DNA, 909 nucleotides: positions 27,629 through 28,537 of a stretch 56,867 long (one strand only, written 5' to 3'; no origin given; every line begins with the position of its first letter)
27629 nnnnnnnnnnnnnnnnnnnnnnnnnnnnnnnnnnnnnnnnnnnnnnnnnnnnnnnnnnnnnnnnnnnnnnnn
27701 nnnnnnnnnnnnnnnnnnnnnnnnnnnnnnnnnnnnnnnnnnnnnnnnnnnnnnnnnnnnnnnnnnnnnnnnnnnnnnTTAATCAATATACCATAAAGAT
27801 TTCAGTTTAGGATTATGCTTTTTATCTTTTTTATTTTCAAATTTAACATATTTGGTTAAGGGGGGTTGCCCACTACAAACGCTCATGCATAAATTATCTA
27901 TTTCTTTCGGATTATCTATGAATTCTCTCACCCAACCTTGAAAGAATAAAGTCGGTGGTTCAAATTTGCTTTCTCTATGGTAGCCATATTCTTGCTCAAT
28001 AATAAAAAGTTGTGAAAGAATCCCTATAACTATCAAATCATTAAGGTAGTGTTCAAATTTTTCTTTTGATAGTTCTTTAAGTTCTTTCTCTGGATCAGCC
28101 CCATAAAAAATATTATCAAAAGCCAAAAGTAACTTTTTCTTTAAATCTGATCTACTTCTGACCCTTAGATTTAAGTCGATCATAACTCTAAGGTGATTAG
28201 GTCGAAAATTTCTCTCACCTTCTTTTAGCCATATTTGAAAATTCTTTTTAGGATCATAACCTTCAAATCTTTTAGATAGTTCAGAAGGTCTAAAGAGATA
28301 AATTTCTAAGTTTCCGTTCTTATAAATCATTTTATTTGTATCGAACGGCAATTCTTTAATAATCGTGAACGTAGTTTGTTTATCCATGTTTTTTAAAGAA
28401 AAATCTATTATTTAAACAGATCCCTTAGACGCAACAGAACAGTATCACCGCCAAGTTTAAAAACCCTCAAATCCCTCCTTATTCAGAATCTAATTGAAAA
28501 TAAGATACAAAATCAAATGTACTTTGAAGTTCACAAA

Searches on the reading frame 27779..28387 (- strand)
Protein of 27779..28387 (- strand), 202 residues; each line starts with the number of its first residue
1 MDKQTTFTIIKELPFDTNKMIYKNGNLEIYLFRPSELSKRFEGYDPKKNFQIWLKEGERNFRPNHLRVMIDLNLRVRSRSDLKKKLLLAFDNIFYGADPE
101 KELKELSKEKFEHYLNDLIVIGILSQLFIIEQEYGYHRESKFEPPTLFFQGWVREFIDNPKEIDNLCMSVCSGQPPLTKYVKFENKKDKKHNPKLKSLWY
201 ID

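Call 3: search_protein_families(library=pfam, proteins=[window:27779-28387:-], max_evalue=0.1)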
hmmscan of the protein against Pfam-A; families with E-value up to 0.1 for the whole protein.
window:27779-28387:- (202 aa): 0 families

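Call 4: search_protein_families(library=padloc, proteins=[window:27779-28387:-], max_evalue=0.1)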
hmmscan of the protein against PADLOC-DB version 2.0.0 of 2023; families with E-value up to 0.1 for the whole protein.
window:27779-28387:- (202 aa): 0 families

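Call 5: search_protein_families(library=ncbifam, proteins=[window:27779-28387:-], max_evalue=0.1)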
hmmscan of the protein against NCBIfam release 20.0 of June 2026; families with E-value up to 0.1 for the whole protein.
window:27779-28387:- (202 aa): 0 families

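Call 6: search_solved_structures(query=window:27779-28387:-, max_evalue=10)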
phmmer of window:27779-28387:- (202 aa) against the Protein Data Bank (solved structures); distinct sequences matched with E-value up to 10: 1.
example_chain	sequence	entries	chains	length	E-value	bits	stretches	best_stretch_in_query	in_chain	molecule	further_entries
3hnr_A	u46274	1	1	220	1.1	12.1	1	80-137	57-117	probable methyltransferase BT9727_4108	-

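Call 8: find_homologous_proteins(query=window:27779-28387:-, max_evalue=0.001)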
Query window:27779-28387:- (202 aa): 814 proteins with E <= 0.001 among 1042 candidates; the best 120 are listed.
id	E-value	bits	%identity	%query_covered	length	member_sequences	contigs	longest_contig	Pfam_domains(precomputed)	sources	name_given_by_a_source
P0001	1.1e-130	451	100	100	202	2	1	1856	-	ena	-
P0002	1.1e-122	425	92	100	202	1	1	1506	-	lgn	-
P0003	1.6e-118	412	88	100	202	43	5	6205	-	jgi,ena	-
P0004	4.5e-117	407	88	100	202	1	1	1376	-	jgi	-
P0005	1.3e-116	406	88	100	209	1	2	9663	-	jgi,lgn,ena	-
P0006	4.2e-116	404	87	100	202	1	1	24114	-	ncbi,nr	ncbi:hypothetical protein HYV49_00265 [Candidatus Pacearchaeota archaeon]|nr:hypothetical protein [C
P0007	9.4e-116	403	90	97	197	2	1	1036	-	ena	-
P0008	3.1e-114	398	87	98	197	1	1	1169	-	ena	-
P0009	1.0e-113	396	87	97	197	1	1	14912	-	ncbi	-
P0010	1.3e-113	396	87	97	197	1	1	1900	-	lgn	-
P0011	2.8e-113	395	84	100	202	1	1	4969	-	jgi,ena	-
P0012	2.9e-113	395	85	100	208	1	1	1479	-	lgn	-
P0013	3.3e-113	394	87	97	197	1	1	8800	-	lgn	-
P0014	6.5e-113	393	83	100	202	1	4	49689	-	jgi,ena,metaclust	metaclust:\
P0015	2.6e-112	391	86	100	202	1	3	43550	-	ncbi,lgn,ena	ncbi:MAG: hypothetical protein AABX83_02650 [Nanoarchaeota archaeon]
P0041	1.2e-97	344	75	100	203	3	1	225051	-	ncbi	ncbi:MAG: hypothetical protein QXS93_00635 [Candidatus Micrarchaeia archaeon]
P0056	2.0e-96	340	73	100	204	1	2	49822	-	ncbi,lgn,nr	ncbi:MAG: hypothetical protein PHE80_01130 [Candidatus Omnitrophica bacterium]|nr:hypothetical prote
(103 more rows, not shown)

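Call 11: find_encoding_contigs(protein=P0056, flank=6000, max_places=3)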
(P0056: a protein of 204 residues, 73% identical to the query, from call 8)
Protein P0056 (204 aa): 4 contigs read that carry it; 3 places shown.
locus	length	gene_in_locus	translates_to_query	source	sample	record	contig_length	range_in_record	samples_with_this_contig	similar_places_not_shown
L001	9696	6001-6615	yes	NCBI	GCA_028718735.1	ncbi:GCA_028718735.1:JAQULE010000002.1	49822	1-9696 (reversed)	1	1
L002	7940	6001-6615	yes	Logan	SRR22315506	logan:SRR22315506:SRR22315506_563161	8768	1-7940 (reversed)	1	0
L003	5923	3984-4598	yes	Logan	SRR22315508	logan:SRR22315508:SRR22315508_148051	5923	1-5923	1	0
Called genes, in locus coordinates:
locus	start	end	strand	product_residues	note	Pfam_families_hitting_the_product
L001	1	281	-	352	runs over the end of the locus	PF24624:Int_N, PF00589:Phage_integrase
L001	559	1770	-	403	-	-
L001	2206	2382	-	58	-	-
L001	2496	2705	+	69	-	PF13560:HTH_31, PF12844:HTH_19, PF13443:HTH_26, PF01381:HTH_3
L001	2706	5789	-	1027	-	PF02463:SMC_N (faint)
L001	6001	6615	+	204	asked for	-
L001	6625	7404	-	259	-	PF01555:N6_N4_Mtase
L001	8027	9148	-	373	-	PF00437:T2SSE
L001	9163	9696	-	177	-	PF13187:Fer4_9 (faint), PF13237:Fer4_10 (faint), PF00037:Fer4 (faint), PF12797:Fer4_2 (faint), PF12837:Fer4_6 (faint), PF14697:Fer4_21 (faint), PF12838:Fer4_7 (weak), PF12838:Fer4_7 (weak), +1 more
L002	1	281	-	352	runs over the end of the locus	PF24624:Int_N, PF00589:Phage_integrase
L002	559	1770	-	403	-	-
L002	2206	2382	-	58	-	-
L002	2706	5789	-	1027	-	PF02463:SMC_N (faint)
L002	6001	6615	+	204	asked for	-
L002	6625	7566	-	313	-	PF01555:N6_N4_Mtase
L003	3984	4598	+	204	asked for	-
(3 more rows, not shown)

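Call 12: find_encoding_contigs(protein=P0041, flank=6000, max_places=3)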
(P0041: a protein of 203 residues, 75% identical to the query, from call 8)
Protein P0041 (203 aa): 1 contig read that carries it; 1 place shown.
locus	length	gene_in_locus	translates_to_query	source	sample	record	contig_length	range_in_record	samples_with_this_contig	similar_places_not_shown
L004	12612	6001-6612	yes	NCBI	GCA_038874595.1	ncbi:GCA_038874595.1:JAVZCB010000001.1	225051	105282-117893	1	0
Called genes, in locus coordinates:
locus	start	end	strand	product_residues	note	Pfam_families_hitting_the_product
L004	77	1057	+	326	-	PF02646:RmuC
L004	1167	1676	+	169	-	-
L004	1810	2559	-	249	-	-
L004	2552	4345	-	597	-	PF13589:HATPase_c_3 (weak)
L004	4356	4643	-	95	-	-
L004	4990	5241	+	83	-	-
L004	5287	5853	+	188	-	PF00091:Tubulin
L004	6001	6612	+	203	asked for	-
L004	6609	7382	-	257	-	PF01170:UPF0020 (faint), PF02086:MethyltransfD12 (faint), PF08241:Methyltransf_11 (faint), PF13847:Methyltransf_31 (faint), PF01555:N6_N4_Mtase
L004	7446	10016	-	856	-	PF00690:Cation_ATPase_N, PF00122:E1-E2_ATPase, PF13246:Cation_ATPase, PF00702:Hydrolase, PF00689:Cation_ATPase_C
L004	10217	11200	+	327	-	PF01336:tRNA_anti-codon (weak), PF01966:HD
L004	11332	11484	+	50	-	-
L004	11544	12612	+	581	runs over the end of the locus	PF00350:Dynamin_N, PF01926:MMR_HSR1 (weak), PF00009:GTP_EFTU (weak)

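Call 20: find_related_loci(query=A1, collection=genome_contigs, flank=8000)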
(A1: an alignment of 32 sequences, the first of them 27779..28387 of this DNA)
Query A1 (202 aa) in genome_contigs; peptide patterns used: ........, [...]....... (x = any residue, [..] = any of these).
156 stretches matched a pattern; 72 encode a relative of the query (tblastn E <= 1e-3); 69 distinct loci.
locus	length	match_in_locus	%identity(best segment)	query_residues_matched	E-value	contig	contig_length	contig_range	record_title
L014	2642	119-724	88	1-202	8e-127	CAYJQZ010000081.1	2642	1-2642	MAG TPA_asm: Candidatus Woesearchaeota archaeon isolate ERP125453_co1_329 genome assembly, contig: NODE_58605_length_264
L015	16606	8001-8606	87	1-202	9e-120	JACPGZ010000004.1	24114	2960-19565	MAG: Candidatus Pacearchaeota archaeon isolate NC_groundwater_401_Ag_B-0.1um_33_12 GD18-4_B1_scaffold_135502, whole geno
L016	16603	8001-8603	86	1-201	2e-115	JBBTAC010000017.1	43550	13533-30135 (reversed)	MAG: Nanoarchaeota archaeon isolate H41-bin062_1 H41_bin062_1_000000000017, whole genome shotgun sequence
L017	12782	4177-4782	76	1-202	3e-105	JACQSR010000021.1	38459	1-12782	MAG: Candidatus Woesearchaeota archaeon isolate NC_groundwater_1390_Ag_S-0.2um_45_88 S_p2_S4_coassembly_k141_1546861, wh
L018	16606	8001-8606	75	1-202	8e-104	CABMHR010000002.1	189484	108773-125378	uncultured archaeon isolate LFW-273_1 genome assembly, contig: LFW2731_2, whole genome shotgun sequence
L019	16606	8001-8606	75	1-202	4e-102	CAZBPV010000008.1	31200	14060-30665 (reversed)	MAG TPA_asm: Candidatus Woesearchaeota archaeon isolate binchicken_co364_679 genome assembly, contig: NODE_997_length_31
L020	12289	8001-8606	71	1-202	2e-100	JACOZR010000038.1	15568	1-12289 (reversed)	MAG: Candidatus Woesearchaeota archaeon isolate NC_groundwater_210_Ag_S-0.1um_32_9 S4_GD2017_2_S1_scaffold_2448, whole g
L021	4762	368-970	72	1-201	3e-100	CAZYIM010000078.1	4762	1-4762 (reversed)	MAG TPA_asm: uncultured Methanosarcinales archaeon isolate SRP077602_co2_322 genome assembly, contig: NODE_26608_length_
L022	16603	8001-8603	74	1-201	6e-100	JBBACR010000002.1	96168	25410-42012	MAG: Candidatus Pacearchaeota archaeon isolate SO_2017_LW1_53 NODE_93_length_96168_cov_6.856634_LW64-88_2017, whole geno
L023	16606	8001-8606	71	1-202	2e-97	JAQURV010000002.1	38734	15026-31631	MAG: Candidatus Omnitrophota bacterium isolate STD1_81 NODE_2051_length_38734_cov_3.362136_Sandtown_D1, whole genome sho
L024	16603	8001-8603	75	1-201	4e-96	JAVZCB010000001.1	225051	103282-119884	MAG: Candidatus Micrarchaeia archaeon isolate DRTY-6_201705_bins_182 DRTY-6_201705_bins_182_scaffold_1, whole genome sho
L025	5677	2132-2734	73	1-201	2e-96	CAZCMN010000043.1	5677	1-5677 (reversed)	MAG TPA_asm: Candidatus Woesearchaeota archaeon isolate SRP178699_co1_138 genome assembly, contig: NODE_20998_length_567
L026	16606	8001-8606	70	1-202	6e-96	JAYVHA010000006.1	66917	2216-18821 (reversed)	MAG: Candidatus Woesearchaeota archaeon isolate GL47_Up_metabinner_3 GL47_Up_metabinner_3_5, whole genome shotgun sequen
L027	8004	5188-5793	73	1-202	8e-96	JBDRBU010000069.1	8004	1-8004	MAG: Candidatus Firestonebacteria bacterium isolate MEGAHIT-group-1.147 k141_3055151, whole genome shotgun sequence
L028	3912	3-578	73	10-201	1e-95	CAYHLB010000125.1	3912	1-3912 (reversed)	MAG TPA_asm: Candidatus Woesearchaeota archaeon isolate ERP119705_co13_510 genome assembly, contig: NODE_29925_length_39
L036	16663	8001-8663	67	1-201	4e-92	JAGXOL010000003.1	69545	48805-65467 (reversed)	Candidatus Aenigmarchaeota archaeon LH_S7 NODE_3_length_69545_cov_78.081738, whole genome shotgun sequence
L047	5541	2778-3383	71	1-202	2e-86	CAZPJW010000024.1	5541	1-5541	MAG TPA_asm: Candidatus Woesearchaeota archaeon isolate binchicken_co141_105 genome assembly, contig: NODE_49695_length_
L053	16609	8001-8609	63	1-201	3e-83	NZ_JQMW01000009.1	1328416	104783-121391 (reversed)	Clostridium sp. KNHs214 CC89DRAFT_scf7180000000030_quiver.4_C, whole genome shotgun sequence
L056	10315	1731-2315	64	9-202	4e-82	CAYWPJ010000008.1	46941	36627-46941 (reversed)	MAG TPA_asm: uncultured Methanosarcinales archaeon isolate binchicken_co266_71 genome assembly, contig: NODE_1486_length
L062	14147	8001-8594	60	1-201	3e-76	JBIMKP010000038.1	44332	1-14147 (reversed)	MAG: Bacteroidia bacterium isolate CCAP1403_21_bin-002 CCAP1403_21_bin-002_c38, whole genome shotgun sequence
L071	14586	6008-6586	54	10-200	5e-66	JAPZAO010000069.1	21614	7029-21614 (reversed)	MAG: Candidatus Methanoperedens sp. isolate SR-VP_26_10_2019_2_100cm_44_46 SR-VP_26_10_2019_2_100cm_scaffold_2107, whole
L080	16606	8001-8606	76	1-202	1e-94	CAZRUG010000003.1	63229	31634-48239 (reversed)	MAG TPA_asm: Candidatus Woesearchaeota archaeon isolate SRP252850_co1_134 genome assembly, contig: NODE_544_length_63229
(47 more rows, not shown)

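Call 21: find_related_loci(query=A1, collection=viral_contigs, flank=8000)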
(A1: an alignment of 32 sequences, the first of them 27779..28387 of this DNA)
Query A1 (202 aa) in viral_contigs; peptide patterns used: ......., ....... (x = any residue, [..] = any of these).
98 stretches matched a pattern, but none encodes a relative of the query by tblastn (E <= 1e-3).

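Call 30: predict_structure(alignment_id=A1)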
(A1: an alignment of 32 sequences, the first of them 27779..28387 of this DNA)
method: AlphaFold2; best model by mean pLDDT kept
length: 202 residues; sequences in the alignment: 32
mean_pLDDT: 85.3   pTM: 0.84
mean pLDDT of the five models: 85.3, 83.5, 82.9, 82.8, 79.6
residues with pLDDT >= 90: 85; 70-90: 95; 50-70: 22; < 50: 0
segments of 3 or more residues with pLDDT < 50: none
pLDDT, mean of each block of 10 residues (from residue 1): 94 94 92 87 84 91 80 79 91 94 91 75 93 79 83 83 69 70 90 88 72
secondary structure, 60 per line:
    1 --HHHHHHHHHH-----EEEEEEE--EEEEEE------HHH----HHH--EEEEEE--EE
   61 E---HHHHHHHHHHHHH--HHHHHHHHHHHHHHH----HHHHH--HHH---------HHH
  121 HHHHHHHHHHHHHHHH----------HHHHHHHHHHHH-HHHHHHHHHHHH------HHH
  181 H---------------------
elements in order: H3-12 E18-24 E27-32 E51-56 E59-61 H65-77 H80-94 H99-103 H118-136 H147-158 H160-171 H178-181

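Call 33: fold_search(model_id=the predicted structure, library=pdb)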
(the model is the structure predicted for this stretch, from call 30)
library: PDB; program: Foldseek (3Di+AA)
matches with E <= 10: 171; with E <= 0.001: 0
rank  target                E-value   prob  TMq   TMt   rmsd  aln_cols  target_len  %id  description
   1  6rfl_B                7.5e-01  0.05  0.15  0.05  14.8       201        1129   13  Structure of the complete Vaccinia DNA-dependent RNA polymerase complex (released 2019-12-11)
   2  5g5l_B                8.8e-01  0.05  0.16  0.04  20.1       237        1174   10  RNA polymerase I-Rrn3 complex at 4.8 A resolution (released 2016-07-27)
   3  4c2m_B                9.3e-01  0.05  0.16  0.04  19.8       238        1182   10  Structure of RNA polymerase I at 2.8 A resolution (released 2013-10-23)
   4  8p0j_B                1.3e+00  0.04  0.15  0.05  14.5       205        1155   12  Cryo EM map and model of the vaccinia RNA polymerase intermediate pre-initiation open promoter complex (released 2024-05-22)
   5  2kno_MODEL_1_A        1.4e+00  0.57  0.21  0.30   3.8        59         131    7  NMR Solution Structure of SH2 Domain of the Human Tensin Like C1 Domain Containing Phosphatase (TENC1) (released 2010-09-01)
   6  6y2s_A                1.9e+00  0.03  0.16  0.11  14.9       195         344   11  Escherichia coli R318A RnlA endoribonuclease (single alanine mutant of RnlA) (released 2021-03-31)
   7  6ric_B                1.9e+00  0.02  0.14  0.05  14.6       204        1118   13  Structure of the core Vaccinia Virus DNA-dependent RNA polymerase complex (released 2019-12-18)
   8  6klf                  2.0e+00  0.07  0.11  0.04  13.8        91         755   14  Crystal structure of branching enzyme D434A mutant from Cyanothece sp. ATCC 51142 (released 2020-08-05)
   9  6qwo_B                2.1e+00  0.47  0.16  0.13   3.8        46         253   13  Zinc-reconstituted ODP from T. maritima (released 2019-06-19)
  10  9g1v_B                2.1e+00  0.02  0.15  0.04  19.8       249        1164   11  Yeast RNA polymerase I elongation complex stalled by an apurinic site (released 2025-06-18)
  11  5gr0                  2.2e+00  0.07  0.11  0.04  13.8        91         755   14  Crystal structure of branching enzyme D501A mutant from Cyanothece sp. ATCC 51142 (released 2017-08-16)
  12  5gqw                  2.3e+00  0.05  0.09  0.04  13.4        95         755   16  Crystal structure of branching enzyme W610N mutant from Cyanothece sp. ATCC 51142 (released 2017-02-22)
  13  5gr2                  2.4e+00  0.06  0.11  0.04  13.8        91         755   14  Crystal structure of branching enzyme L541A mutant from Cyanothece sp. ATCC 51142 (released 2017-08-16)
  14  5n5y_B                2.4e+00  0.03  0.16  0.04  20.0       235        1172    9  Cryo-EM structure of RNA polymerase I in complex with Rrn3 and Core Factor (Orientation III) (released 2017-04-05)
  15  6qwo_A                2.6e+00  0.38  0.16  0.13   3.9        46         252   13  Zinc-reconstituted ODP from T. maritima (released 2019-06-19)
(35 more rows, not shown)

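Call 34: search_solved_structures(query=A1, max_evalue=10)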
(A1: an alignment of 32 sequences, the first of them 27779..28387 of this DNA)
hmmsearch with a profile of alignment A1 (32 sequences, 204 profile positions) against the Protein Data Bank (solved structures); distinct sequences matched with E-value up to 10: 1.
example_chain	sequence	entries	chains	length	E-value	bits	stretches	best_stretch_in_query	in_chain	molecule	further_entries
2jzb_A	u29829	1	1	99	1.4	11.6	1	53-88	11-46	DNA-directed RNA polymerase subunit alpha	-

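Call 46: search_protein_representatives(alignment_id=A1)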
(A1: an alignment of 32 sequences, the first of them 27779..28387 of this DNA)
Query: 32 sequences, 204 profile positions. Proteins with E-value up to 0.001 (for the whole library): 109; up to 1e-10: 78; up to 1e-30: 29. The best 109 are listed.
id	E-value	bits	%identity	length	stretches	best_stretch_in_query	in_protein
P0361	3.5e-81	287.9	-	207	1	4-203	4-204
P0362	8.8e-70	250.7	-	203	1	1-202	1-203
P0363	1.8e-67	243.2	-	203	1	1-202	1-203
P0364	7.1e-66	237.9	-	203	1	1-202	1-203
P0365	1.3e-60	220.7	-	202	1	3-202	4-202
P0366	6.1e-55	202.2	-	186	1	56-202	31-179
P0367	1.6e-54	200.8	-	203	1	7-201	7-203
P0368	2.6e-53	196.9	-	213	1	1-194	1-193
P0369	1.6e-46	174.7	-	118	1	103-203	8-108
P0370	5.3e-45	169.7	-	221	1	1-203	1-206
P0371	4.0e-44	166.9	-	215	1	3-201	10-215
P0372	9.5e-44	165.6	-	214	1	1-201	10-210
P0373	7.7e-43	162.7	-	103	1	1-100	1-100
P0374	9.8e-42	159.1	-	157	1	1-110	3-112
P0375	3.1e-41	157.4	-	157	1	3-154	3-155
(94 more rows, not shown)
